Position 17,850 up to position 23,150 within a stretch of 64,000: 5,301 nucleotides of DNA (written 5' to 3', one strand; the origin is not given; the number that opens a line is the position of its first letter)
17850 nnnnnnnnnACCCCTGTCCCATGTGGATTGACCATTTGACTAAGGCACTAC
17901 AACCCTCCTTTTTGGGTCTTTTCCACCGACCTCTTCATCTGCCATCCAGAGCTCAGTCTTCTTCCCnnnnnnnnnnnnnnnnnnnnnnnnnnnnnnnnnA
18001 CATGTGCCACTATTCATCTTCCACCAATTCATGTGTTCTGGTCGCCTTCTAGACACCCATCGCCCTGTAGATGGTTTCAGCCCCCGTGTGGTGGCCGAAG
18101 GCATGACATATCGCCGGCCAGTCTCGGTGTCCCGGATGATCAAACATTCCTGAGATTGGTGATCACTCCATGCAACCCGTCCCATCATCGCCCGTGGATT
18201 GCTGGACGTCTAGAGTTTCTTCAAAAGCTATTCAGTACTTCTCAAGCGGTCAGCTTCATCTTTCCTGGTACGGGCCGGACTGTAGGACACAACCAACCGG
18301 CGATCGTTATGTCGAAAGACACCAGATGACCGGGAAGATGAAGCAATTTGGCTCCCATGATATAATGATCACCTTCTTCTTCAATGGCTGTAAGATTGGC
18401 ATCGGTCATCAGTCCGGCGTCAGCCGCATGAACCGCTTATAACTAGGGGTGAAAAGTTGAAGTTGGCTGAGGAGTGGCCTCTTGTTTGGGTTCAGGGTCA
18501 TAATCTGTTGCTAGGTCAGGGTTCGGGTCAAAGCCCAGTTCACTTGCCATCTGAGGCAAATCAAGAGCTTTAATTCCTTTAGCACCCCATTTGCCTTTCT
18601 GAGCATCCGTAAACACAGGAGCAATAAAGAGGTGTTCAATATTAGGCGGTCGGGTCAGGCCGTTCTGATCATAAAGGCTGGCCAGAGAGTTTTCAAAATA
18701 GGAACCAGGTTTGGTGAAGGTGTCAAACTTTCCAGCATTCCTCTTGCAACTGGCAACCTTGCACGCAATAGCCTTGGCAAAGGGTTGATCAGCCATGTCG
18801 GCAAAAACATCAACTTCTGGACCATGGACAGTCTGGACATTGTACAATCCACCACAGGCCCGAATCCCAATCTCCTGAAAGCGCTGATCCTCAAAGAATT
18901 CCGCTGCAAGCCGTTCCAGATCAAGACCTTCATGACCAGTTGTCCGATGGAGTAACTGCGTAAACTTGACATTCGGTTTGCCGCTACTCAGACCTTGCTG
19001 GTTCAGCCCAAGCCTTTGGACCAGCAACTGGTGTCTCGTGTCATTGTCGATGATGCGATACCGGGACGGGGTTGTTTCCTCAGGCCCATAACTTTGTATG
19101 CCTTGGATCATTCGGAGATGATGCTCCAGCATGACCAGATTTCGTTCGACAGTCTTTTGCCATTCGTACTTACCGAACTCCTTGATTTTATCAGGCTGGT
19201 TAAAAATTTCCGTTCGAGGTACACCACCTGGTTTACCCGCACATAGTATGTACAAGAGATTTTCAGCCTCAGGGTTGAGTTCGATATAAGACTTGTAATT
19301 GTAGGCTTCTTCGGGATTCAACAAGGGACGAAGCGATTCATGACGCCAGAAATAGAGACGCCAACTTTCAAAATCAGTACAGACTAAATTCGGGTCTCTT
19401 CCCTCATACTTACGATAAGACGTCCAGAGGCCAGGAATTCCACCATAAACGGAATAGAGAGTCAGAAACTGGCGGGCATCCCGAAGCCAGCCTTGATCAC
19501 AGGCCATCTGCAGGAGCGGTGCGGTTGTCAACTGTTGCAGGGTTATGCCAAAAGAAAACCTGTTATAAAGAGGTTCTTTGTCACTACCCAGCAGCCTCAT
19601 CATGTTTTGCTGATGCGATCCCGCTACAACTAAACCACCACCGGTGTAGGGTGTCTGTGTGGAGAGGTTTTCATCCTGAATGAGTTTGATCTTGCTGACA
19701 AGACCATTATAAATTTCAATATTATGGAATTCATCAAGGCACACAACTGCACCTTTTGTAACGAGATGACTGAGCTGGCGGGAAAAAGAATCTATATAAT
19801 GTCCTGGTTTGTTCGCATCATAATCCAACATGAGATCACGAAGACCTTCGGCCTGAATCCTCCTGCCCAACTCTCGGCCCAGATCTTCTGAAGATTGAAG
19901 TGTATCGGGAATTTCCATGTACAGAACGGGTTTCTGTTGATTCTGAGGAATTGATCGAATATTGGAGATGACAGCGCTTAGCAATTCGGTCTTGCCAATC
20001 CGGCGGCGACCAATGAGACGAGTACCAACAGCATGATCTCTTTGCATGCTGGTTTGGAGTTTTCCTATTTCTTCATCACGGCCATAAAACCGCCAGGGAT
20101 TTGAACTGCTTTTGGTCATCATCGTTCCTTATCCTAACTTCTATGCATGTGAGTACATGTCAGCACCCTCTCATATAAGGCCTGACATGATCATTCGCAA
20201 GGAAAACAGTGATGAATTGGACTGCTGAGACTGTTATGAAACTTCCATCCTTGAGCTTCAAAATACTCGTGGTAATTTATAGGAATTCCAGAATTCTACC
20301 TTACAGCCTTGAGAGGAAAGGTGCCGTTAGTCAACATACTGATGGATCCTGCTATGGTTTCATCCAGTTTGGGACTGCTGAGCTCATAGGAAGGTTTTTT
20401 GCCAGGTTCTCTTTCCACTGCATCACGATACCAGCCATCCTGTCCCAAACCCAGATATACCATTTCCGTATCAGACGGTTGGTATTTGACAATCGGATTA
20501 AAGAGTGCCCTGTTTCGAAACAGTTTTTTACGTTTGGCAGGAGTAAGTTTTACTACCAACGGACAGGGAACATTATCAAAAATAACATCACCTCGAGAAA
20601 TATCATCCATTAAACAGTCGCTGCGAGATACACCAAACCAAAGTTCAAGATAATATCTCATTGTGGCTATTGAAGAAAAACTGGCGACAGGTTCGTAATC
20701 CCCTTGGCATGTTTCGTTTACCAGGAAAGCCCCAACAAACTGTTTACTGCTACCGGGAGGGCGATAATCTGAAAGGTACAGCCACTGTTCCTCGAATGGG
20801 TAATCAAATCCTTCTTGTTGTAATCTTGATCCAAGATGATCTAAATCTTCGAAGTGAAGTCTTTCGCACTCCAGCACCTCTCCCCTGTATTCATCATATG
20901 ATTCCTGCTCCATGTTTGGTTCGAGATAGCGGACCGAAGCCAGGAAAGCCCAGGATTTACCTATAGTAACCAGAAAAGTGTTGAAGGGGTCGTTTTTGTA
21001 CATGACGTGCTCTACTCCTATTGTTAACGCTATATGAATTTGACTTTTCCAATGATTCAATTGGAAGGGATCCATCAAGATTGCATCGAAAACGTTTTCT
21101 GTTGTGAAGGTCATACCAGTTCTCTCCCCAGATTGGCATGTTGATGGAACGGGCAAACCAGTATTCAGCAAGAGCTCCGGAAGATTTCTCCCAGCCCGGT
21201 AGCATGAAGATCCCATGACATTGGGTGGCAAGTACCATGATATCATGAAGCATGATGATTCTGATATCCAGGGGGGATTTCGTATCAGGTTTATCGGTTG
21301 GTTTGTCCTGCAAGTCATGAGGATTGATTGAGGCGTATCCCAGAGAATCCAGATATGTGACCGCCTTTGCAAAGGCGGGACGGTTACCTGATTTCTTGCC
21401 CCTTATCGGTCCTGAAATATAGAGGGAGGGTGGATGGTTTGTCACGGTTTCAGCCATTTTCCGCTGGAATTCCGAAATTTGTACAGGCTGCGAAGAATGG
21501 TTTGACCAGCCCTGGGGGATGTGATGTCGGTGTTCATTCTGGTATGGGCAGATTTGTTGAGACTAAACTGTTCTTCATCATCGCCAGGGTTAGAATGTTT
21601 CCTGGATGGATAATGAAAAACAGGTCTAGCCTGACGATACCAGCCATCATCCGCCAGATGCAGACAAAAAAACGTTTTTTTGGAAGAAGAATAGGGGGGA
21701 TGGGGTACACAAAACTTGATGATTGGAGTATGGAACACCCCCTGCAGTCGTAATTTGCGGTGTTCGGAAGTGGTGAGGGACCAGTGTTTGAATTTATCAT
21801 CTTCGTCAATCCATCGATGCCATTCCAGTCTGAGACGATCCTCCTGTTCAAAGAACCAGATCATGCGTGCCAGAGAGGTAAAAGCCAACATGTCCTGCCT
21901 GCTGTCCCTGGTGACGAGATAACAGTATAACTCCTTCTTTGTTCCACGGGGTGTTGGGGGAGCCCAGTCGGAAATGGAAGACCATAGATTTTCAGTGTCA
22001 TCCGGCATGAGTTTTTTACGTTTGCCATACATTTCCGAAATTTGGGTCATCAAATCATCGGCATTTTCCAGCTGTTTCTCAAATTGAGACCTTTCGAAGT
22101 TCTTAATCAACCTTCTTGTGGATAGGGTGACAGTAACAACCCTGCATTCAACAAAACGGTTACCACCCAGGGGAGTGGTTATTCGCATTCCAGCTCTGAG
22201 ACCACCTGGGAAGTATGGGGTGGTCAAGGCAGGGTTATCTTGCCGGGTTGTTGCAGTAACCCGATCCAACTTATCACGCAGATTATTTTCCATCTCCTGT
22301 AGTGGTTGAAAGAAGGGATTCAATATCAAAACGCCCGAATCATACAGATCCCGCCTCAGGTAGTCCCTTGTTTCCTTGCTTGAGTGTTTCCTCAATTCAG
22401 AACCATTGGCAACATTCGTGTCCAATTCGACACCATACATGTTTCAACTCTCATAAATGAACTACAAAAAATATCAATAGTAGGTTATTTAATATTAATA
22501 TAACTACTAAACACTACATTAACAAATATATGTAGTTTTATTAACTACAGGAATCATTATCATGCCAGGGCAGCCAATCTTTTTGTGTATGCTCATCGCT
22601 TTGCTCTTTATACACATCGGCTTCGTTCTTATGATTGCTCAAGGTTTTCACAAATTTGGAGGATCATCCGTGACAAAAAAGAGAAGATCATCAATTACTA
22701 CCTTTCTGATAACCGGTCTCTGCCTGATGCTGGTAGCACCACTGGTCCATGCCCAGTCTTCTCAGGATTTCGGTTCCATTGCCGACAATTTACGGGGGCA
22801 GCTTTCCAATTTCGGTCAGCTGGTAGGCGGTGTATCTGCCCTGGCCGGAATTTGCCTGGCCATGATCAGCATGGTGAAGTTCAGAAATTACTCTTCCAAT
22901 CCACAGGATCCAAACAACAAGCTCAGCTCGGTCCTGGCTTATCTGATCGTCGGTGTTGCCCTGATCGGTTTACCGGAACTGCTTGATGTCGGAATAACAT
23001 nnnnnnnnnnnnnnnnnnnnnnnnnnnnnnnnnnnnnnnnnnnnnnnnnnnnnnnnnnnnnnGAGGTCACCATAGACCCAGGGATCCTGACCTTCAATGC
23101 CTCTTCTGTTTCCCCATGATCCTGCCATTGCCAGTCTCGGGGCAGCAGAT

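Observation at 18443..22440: Four-gene minus-strand cassette: unknown - DUF4406 - paralogous unknown - ATPase/DUF234, divergent from the T4BSS promoter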

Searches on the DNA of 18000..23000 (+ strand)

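Call 11: search_dna_similar(query=window:18000-23000:+, collection=plasmids, mode=distant, max_rows=15)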
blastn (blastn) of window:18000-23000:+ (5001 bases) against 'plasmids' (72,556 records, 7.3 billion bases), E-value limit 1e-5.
No match.

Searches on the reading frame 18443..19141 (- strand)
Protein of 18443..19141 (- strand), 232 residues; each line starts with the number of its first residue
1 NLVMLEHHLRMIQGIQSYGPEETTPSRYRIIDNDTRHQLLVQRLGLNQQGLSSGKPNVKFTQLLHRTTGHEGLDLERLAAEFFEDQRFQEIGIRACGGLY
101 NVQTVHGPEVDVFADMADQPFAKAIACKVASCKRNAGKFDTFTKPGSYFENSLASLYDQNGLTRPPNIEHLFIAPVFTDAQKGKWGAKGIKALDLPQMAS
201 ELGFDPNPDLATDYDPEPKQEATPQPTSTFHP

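Call 97: search_protein_families(library=pfam, proteins=[window:18443-19141:-], max_evalue=1)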
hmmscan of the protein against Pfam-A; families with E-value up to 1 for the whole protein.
window:18443-19141:- (232 aa): 0 families
